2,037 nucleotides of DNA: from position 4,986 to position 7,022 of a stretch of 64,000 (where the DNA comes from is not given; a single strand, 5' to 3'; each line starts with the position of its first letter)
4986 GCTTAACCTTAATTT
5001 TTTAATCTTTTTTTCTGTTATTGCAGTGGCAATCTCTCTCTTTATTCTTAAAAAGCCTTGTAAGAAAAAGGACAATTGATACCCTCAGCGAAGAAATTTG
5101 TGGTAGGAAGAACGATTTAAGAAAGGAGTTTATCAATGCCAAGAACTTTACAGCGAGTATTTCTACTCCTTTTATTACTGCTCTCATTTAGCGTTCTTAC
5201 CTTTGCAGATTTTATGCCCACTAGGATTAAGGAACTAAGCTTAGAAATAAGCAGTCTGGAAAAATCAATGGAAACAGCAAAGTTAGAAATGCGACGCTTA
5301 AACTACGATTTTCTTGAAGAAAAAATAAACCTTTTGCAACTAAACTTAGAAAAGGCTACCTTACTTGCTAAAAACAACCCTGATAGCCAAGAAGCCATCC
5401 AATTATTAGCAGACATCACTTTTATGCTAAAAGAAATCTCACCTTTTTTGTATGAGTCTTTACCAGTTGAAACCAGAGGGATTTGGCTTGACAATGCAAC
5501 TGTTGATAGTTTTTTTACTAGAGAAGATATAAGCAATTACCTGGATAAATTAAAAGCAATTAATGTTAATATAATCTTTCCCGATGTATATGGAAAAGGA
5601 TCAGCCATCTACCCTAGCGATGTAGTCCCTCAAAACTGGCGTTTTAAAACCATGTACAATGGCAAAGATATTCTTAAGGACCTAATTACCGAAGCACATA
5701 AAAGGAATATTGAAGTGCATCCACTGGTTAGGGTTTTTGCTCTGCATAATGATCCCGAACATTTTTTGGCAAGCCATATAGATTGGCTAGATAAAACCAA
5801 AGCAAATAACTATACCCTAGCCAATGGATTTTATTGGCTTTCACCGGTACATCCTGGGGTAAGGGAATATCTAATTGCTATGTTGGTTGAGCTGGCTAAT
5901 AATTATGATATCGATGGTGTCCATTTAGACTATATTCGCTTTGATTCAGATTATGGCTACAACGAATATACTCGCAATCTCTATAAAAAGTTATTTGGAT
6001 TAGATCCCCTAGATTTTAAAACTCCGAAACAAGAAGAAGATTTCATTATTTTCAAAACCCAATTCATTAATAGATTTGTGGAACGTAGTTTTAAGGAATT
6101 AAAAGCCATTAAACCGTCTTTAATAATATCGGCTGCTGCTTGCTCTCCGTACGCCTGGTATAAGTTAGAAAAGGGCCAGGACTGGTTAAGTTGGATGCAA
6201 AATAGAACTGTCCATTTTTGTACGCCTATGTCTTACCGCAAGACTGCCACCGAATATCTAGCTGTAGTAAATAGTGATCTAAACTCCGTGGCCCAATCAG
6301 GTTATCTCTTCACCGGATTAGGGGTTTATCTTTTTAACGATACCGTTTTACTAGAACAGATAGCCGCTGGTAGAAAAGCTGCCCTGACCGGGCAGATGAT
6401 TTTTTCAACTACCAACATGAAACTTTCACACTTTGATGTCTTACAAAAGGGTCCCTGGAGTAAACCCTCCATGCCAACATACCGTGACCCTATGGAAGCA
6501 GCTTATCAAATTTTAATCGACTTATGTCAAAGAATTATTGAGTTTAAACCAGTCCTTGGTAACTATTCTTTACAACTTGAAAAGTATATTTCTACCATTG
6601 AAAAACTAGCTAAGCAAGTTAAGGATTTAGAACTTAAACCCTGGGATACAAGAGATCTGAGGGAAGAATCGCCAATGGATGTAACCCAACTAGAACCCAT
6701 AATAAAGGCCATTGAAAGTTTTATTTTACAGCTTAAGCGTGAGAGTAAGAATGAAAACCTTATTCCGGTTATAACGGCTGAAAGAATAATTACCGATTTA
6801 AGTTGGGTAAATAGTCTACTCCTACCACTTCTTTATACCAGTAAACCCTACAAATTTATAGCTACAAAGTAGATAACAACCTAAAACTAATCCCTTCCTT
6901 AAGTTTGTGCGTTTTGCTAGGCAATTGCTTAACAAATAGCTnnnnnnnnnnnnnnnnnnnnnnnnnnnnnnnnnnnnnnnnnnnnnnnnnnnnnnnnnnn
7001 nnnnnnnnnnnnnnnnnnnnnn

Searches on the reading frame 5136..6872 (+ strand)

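Call 46: search_protein_families(library=pfam, proteins=[window:5136-6872:+], max_evalue=0.00001)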
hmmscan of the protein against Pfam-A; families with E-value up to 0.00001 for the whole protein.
window:5136-6872:+ (578 aa): 3 families
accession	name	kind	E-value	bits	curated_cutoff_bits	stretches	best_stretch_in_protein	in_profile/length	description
PF02638.21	GHL10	-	6.1e-43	147.5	27.9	1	113-372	2-269/311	Glycosyl hydrolase-like 10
PF13200.12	DUF4015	-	3.1e-10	40.1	27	1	128-367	11-226/313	Putative glycosyl hydrolase domain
PF14871.12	GHL6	-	2.3e-08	34.7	35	1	135-265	5-131/132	Hypothetical glycosyl hydrolase 6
